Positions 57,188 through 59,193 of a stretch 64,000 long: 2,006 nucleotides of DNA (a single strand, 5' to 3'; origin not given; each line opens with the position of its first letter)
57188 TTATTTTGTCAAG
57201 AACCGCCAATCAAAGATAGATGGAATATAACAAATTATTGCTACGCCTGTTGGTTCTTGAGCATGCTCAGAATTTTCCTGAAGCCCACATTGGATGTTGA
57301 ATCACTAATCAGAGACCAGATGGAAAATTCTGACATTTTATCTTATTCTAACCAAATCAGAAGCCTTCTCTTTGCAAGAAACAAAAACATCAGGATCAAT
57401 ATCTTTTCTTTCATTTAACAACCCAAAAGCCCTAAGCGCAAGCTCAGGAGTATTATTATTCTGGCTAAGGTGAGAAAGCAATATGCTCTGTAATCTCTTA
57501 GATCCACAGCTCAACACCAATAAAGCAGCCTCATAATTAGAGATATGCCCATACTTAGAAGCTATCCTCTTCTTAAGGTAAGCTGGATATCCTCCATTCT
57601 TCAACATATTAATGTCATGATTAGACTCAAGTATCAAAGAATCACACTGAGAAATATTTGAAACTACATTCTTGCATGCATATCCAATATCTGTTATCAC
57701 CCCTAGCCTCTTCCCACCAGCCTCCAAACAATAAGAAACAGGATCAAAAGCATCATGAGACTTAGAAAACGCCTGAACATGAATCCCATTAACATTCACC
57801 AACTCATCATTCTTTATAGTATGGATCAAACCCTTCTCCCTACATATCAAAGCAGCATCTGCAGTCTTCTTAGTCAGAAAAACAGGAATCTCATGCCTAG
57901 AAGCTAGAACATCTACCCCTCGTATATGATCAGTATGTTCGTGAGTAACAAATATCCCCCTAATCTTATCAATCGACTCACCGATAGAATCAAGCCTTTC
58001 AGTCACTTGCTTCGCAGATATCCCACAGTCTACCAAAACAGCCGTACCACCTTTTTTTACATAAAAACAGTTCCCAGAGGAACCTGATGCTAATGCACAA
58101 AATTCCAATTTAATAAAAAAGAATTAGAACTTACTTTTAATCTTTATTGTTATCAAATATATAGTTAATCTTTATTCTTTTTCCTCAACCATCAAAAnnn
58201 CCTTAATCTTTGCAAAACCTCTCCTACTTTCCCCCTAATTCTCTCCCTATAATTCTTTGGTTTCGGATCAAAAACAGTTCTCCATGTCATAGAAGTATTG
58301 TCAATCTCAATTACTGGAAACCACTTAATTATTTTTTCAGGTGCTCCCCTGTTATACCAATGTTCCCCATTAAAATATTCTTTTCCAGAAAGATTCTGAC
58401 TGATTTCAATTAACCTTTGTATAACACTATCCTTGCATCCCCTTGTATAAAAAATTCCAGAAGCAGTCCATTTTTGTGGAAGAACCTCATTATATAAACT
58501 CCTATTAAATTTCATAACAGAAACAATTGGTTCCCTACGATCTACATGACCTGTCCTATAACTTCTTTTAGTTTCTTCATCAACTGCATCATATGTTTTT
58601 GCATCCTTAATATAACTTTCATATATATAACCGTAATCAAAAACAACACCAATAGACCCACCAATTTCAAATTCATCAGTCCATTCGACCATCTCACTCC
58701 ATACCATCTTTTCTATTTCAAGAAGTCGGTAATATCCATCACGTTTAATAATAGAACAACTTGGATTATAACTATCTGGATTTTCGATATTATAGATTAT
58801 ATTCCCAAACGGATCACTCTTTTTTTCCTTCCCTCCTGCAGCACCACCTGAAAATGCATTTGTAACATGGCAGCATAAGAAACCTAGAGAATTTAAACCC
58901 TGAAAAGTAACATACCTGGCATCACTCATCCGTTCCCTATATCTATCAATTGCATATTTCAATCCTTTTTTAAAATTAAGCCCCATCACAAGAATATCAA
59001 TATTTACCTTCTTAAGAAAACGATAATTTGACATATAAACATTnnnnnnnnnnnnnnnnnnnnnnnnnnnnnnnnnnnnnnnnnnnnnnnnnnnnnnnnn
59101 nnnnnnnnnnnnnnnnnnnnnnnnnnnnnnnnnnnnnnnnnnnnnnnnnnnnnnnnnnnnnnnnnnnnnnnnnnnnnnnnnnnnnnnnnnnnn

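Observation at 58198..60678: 826-aa protein of about ten divergent HEAT/PBS-lyase-like repeats plus a novel 300-aa aromatic-rich C-terminal domain, inserted between ilvC and ilvD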

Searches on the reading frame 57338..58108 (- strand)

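Call 3: search_protein_families(library=pfam, proteins=[window:57338-58108:-], max_evalue=1)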
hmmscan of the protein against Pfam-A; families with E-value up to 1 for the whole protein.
window:57338-58108:- (256 aa): 7 families
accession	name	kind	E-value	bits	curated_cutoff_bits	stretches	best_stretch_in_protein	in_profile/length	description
PF12706.13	Lactamase_B_2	-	6.3e-17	62.3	27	1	23-205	2-194/200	Beta-lactamase superfamily domain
PF00753.33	Lactamase_B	-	1.2e-16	61.7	22.7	1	10-93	4-88/196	Metallo-beta-lactamase superfamily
PF23023.1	Anti-Pycsar_Apyc1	-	2.5e-07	30.9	50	1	12-81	20-86/250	Anti-Pycsar protein Apyc1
PF13483.12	Lactamase_B_3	-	0.00061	20.2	24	1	12-122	7-86/160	Beta-lactamase superfamily domain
PF16661.11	Lactamase_B_6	-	0.0047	16.8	27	1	21-80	6-73/193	Metallo-beta-lactamase superfamily domain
PF02679.21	ComA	-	0.19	11.6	25.2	1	19-86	9-78/243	(2R)-phospho-3-sulfolactate synthase (ComA)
PF25281.1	MBL_MAP1B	-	0.19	11.2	37.6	1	8-72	27-88/279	MAP1B MBL-like domain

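Call 4: search_protein_families(library=ncbifam, proteins=[window:57338-58108:-], max_evalue=1)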
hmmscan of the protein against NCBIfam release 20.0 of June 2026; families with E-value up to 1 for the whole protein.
window:57338-58108:- (256 aa): 56 families (the best 25 are shown)
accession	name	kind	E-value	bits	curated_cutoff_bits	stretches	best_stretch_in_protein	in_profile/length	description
TIGR02651.1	RNase_Z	equivalog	9.4e-12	44.6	292.95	2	15-69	21-72/302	ribonuclease Z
NF012229.1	bla_class_B_core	domain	1.2e-09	38.5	100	1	15-109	18-118/139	metallo-beta-lactamase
NF033088.2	bla_subclass_B1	equivalog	1.6e-09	37.7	200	1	11-114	30-133/217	subclass B1 metallo-beta-lactamase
TIGR03413.1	GSH_gloB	equivalog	9.2e-09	35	200.8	1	18-129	16-117/248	hydroxyacylglutathione hydrolase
NF000801.0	PRK00055.1-3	equivalog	1.1e-08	34.5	252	1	17-66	25-71/307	ribonuclease Z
NF041804.1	MBL_fold_SolJ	exception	3e-08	33.1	350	1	19-91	27-96/224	solanimycin biosynthesis MBL-fold hydrolase SolJ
NF041257.1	GntH_guanitoxin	equivalog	1.2e-07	31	333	2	105-208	160-261/374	guanitoxin biosynthesis MBL fold metallo-hydrolase GntH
NF047419.1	RNase_J1_RnjA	exception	2.3e-07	29.9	820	1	35-124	46-141/549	ribonuclease J1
NF047964.1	blaMYX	exception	3.5e-07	29.8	520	1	11-105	78-172/261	MYX family subclass B1 metallo-beta-lactamase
NF002553.0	PRK02113.1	equivalog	8.6e-07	28.6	386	1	17-85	40-106/252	MBL fold metallo-hydrolase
NF002558.0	PRK02126.1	subfamily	2.2e-06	26.9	315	1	17-68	23-67/345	ribonuclease Z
TIGR00649.1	MG423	subfamily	2.3e-06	26.3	400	1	13-83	15-94/546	RNase J family beta-CASP ribonuclease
NF041809.1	Avs1a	equivalog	3.2e-06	26.2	420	1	10-65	5-63/387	AVAST type 1 anti-phage system MBL fold metallo-hydrolase Avs1a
TIGR03307.1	PhnP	equivalog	4.6e-06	26.2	272.25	1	15-162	40-186/249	phosphonate metabolism protein PhnP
TIGR03675.1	arCOG00543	equivalog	4.8e-06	25.1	580.2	1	13-91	189-272/631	beta-CASP ribonuclease aCPSF1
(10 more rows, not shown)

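Call 87: search_protein_families(library=padloc, proteins=[window:57338-58108:-], max_evalue=0.01)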
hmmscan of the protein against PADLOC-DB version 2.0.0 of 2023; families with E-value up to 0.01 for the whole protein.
window:57338-58108:- (256 aa): 4 families
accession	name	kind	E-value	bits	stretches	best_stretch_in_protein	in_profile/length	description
PDLC03805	RTasMBL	-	1.5e-07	28.9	1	10-75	9-74/322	DRT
PDLC03854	LmuA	-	3.6e-07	27.6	1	10-68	11-76/345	-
PDLC02158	Avs1a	-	0.00045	17.6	1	10-65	9-67/392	-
PDLC04673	PDC-M48B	-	0.00086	16.8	1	10-78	10-81/296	-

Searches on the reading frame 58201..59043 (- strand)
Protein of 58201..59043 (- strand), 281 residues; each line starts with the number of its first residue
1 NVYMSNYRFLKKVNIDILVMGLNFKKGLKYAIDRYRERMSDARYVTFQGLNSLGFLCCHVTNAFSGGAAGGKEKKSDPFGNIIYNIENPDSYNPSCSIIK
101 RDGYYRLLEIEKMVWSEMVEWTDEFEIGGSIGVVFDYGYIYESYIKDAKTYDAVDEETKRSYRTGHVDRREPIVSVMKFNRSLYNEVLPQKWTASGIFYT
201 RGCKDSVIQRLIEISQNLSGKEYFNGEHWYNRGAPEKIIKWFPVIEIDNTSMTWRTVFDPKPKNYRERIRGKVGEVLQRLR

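Call 31: search_solved_structures(query=A1, max_evalue=10, show_alignments=3)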
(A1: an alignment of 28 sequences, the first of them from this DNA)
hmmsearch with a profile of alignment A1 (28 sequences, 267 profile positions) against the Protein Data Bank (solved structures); distinct sequences matched with E-value up to 10: 0.

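Call 32: find_homologous_proteins(query=A1, max_evalue=0.001)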
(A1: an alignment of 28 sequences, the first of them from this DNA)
Query A1 (28 sequences) (281 aa, profile of the alignment): 1 proteins with E <= 0.001 among 2715 candidates.
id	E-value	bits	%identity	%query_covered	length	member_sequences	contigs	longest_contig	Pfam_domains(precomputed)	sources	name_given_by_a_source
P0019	7.7e-93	328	41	90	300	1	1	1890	-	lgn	-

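Call 39: predict_structure(alignment_id=A1)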
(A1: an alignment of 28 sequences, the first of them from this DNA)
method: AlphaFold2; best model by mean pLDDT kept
length: 281 residues; sequences in the alignment: 28
mean_pLDDT: 85.2   pTM: 0.82
mean pLDDT of the five models: 85.2, 83.7, 83.5, 82.5, 82.4
residues with pLDDT >= 90: 158; 70-90: 71; 50-70: 43; < 50: 9
segments of 3 or more residues with pLDDT < 50: 1-4, 113-117
pLDDT, mean of each block of 10 residues (from residue 1): 52 60 71 88 96 96 66 74 94 93 85 51 74 97 92 90 92 88 91 97 95 98 95 94 97 97 86 78 75
secondary structure, 60 per line:
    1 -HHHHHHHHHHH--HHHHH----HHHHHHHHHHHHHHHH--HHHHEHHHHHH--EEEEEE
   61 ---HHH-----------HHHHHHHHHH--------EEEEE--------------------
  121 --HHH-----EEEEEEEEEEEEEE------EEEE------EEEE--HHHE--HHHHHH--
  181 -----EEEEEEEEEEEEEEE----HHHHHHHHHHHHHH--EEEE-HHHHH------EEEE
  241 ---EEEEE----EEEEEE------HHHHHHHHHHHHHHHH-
elements in order: H2-12 H15-19 H24-39 H42-45 H47-52 E55-60 H78-87 E96-100 E131-144 E151-154 E161-164 H173-178 E186-200 H205-218 E221-224 H226-230 E237-240 E244-248 E253-258 H265-280

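Call 42: fold_search(model_id=the predicted structure, library=pdb)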
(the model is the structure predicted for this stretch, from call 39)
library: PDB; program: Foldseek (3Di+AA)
matches with E <= 10: 95; with E <= 0.001: 0
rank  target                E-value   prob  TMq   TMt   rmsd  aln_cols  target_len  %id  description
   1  2df4_B                7.5e-01  0.01  0.10  0.08  17.5       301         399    9  Structure of tRNA-Dependent Amidotransferase GatCAB complexed with Mn2+ (released 2006-07-18)
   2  7q04_E                1.0e+00  0.01  0.10  0.08  18.2       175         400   12  Crystal structure of TPADO in a substrate-free state (released 2022-04-06)
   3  3ip4_B                1.1e+00  0.01  0.11  0.07  16.8       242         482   10  The high resolution structure of GatCAB (released 2009-11-24)
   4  7cfd_A                1.1e+00  0.02  0.11  0.14  18.4       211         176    8  Drosophila melanogaster Krimper eTud2-AubR15me2 complex (released 2021-06-02)
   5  2g5h_B                1.3e+00  0.01  0.11  0.09  18.6       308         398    7  Structure of tRNA-Dependent Amidotransferase GatCAB (released 2006-07-18)
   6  2dqn_B                1.7e+00  0.01  0.11  0.08  18.6       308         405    7  Structure of tRNA-Dependent Amidotransferase GatCAB complexed with Asn (released 2006-07-18)
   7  3ri9                  1.8e+00  0.01  0.09  0.11  17.6       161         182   10  Xylanase C from Aspergillus kawachii F131W mutant (released 2011-09-21)
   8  8cvm_q                1.9e+00  0.02  0.07  0.15  16.3       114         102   10  Cutibacterium acnes 50S ribosomal subunit with P-site tRNA and Sarecycline bound in the local refined map (released 2023-03-15)
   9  7cfd_G                2.0e+00  0.01  0.10  0.12  17.3       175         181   10  Drosophila melanogaster Krimper eTud2-AubR15me2 complex (released 2021-06-02)
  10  3ri8                  2.2e+00  0.01  0.09  0.11  17.9       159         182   10  Xylanase C from Aspergillus kawachii D37N mutant (released 2011-10-12)
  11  1o75_B                2.6e+00  0.01  0.12  0.10  18.4       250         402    7  Tp47, the 47-Kilodalton Lipoprotein of Treponema pallidum (released 2002-11-01)
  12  6qdw_r                2.8e+00  0.02  0.07  0.15  12.7        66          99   11  Cryo-EM structure of the 50S ribosomal subunit at 2.83 Angstroms with modeled GBC SecM peptide (released 2020-01-15)
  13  7q06_E                2.8e+00  0.01  0.08  0.06  17.1       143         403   11  Crystal structure of TPADO in complex with 2-OH-TPA (released 2022-03-30)
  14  7q05_E                2.8e+00  0.01  0.08  0.06  17.1       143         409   11  Crystal structure of TPADO in complex with TPA (released 2022-03-30)
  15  6y8l_A                2.9e+00  0.02  0.15  0.20  15.3       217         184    9  Mycobacterium thermoresistibile GyrB21 in complex with novobiocin (released 2020-08-12)
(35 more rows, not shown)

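Call 47: fold_search(model_id=the predicted structure, library=viral)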
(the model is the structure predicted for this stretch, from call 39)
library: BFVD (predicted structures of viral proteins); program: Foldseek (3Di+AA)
matches with E <= 10: 127; with E <= 0.001: 0
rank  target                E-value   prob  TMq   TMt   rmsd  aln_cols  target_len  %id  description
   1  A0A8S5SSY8            3.6e-01  0.12  0.22  0.13  10.3       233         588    8  Minor capsid protein [Siphoviridae sp. ctv838]
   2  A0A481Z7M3            4.1e-01  0.04  0.10  0.03  14.1       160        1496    9  Early transcription factor large subunit-like protein [Pithovirus LCPAC304]
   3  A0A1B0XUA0            4.9e-01  0.08  0.20  0.18  17.4       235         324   11  (no name in the UniProt tables at hand)
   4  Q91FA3                5.2e-01  0.15  0.25  0.33  10.2       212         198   11  Uncharacterized protein 422L [Invertebrate iridescent virus 6]
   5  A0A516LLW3            5.2e-01  0.11  0.14  0.12  14.1       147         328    7  (no name in the UniProt tables at hand)
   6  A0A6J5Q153            5.5e-01  0.02  0.08  0.08  14.7       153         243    8  Uncharacterized protein [uncultured Caudovirales phage]
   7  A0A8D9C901            7.4e-01  0.07  0.11  0.14  13.9        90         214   16  Gp1.5 [uncultured marine phage]
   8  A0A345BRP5            1.1e+00  0.06  0.11  0.12  14.5       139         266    9  (no name in the UniProt tables at hand)
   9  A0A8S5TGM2            1.1e+00  0.01  0.08  0.06  18.8       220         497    6  Uncharacterized protein [Myoviridae sp. ctIty1]
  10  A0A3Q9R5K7            1.3e+00  0.08  0.12  0.13  14.8       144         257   10  (no name in the UniProt tables at hand)
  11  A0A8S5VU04            1.3e+00  0.01  0.09  0.06  14.9       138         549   12  Head closure knob [Ackermannviridae sp.]
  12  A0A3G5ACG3            1.4e+00  0.04  0.08  0.08  10.8        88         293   10  Uncharacterized protein [Satyrvirus sp.]
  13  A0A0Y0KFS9            1.5e+00  0.01  0.09  0.11  17.3       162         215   12  Uncharacterized protein [Glossina hytrovirus (isolate Glossina pallidipes/Ethiopia/Seibersdorf/-)]
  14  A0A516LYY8            1.6e+00  0.08  0.11  0.18   9.9        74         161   11  (no name in the UniProt tables at hand)
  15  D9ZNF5                2.1e+00  0.10  0.14  0.25   4.2        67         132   10  (no name in the UniProt tables at hand)
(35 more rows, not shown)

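Call 49: search_protein_families(library=pfam, alignment_id=A1, max_evalue=10)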
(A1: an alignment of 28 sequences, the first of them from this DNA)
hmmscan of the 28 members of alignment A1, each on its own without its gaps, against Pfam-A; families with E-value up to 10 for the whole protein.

A. member 1, seq(281 aa): 0 families

B. families by the number of members that match (of 28 scanned): 14 families
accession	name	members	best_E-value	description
PF16850.11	Inhibitor_I66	2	0.025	Peptidase inhibitor I66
PF07920.16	DUF1684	1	0.014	Protein of unknown function (DUF1684)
PF12108.13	SF3a60_bindingd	1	0.078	Splicing factor SF3a60 binding domain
PF03216.18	Rhabdo_ncap_2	1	0.086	Rhabdovirus nucleoprotein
PF22645.1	GKRP_SIS_N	1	0.088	Glucokinase regulatory protein N-terminal SIS domain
PF05147.19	LANC_like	1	0.1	Lanthionine synthetase C-like protein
PF17881.8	TseB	1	0.11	Cell wall elongation regulator TseB-like domain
PF18041.7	MapZ_EC1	1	0.11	MapZ extracellular domain 1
PF15044.11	CLU_N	1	0.15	Mitochondrial function, CLU-N-term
PF01624.25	MutS_I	1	0.17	MutS domain I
PF15171.11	Spexin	1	0.23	Neuropeptide secretory protein family, NPQ, spexin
PF00405.22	Transferrin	1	0.3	Transferrin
PF15941.10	FidL_like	1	3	FidL-like putative membrane protein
PF23230.1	zf-C2H2_13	1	3.2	C2H2-type zinc finger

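Call 50: find_related_loci(query=A1, collection=genome_contigs, flank=8000)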
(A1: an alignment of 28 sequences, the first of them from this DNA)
Query A1 (281 aa) in genome_contigs; peptide patterns used: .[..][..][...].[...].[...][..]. (x = any residue, [..] = any of these).
15 stretches matched a pattern; 4 encode a relative of the query (tblastn E <= 1e-3); 4 distinct loci.
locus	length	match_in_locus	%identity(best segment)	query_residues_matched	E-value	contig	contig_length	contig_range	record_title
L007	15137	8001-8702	47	25-267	3e-60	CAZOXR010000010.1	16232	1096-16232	MAG TPA_asm: uncultured Methanosarcinales archaeon isolate SRP077602_co2_341 genome assembly, contig: NODE_5392_length_1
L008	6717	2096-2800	40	34-270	4e-45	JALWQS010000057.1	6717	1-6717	MAG: Candidatus Woesearchaeota archaeon isolate M2_metabat1_scaf2bin.081 M2_NODE_19290_length_6717_cov_2.003490, whole g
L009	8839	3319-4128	33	36-269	9e-33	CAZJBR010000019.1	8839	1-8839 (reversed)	MAG TPA_asm: uncultured Methanosarcinales archaeon isolate binchicken_co38_212 genome assembly, contig: NODE_16860_lengt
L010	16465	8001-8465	33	129-260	4e-19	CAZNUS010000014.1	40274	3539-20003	MAG TPA_asm: uncultured Methanosarcinales archaeon isolate binchicken_co38_1369 genome assembly, contig: NODE_2098_lengt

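Call 67: find_related_loci(query=A1, collection=metagenome_contigs, flank=6000)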
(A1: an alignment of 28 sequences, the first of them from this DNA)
Query A1 (281 aa) in metagenome_contigs; peptide patterns used: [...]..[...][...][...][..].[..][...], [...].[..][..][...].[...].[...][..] (x = any residue, [..] = any of these).
249 stretches matched a pattern; 12 encode a relative of the query (tblastn E <= 1e-3); 12 distinct loci.
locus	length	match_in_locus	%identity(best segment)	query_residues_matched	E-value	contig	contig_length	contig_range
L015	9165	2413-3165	56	1-263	2e-94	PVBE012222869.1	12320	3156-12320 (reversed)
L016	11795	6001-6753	56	1-263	2e-94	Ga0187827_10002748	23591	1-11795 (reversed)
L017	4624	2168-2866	46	30-269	2e-62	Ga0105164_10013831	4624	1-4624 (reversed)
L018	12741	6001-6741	46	25-273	4e-57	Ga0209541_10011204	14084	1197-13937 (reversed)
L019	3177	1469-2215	37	16-269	4e-50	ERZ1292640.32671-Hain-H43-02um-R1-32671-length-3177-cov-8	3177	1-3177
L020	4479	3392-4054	38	34-266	4e-47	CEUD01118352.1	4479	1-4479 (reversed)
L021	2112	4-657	40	41-260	2e-46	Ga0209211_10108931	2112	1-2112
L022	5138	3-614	38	61-269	3e-38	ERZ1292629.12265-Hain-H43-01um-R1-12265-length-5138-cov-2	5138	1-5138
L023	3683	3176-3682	41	44-230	8e-38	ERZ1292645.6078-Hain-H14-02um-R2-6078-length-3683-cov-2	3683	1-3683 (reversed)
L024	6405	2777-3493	34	13-261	3e-37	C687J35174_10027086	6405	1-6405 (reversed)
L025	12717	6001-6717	34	13-261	4e-37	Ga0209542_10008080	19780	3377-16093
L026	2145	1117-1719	36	18-232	1e-30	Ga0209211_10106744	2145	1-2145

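Call 92: find_related_loci(query=A1, collection=viral_contigs, flank=6000)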
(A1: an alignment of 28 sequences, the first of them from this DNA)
Query A1 (281 aa) in viral_contigs; peptide patterns used: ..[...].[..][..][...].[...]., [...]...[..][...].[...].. (x = any residue, [..] = any of these).
71 stretches matched a pattern, but none encodes a relative of the query by tblastn (E <= 1e-3).
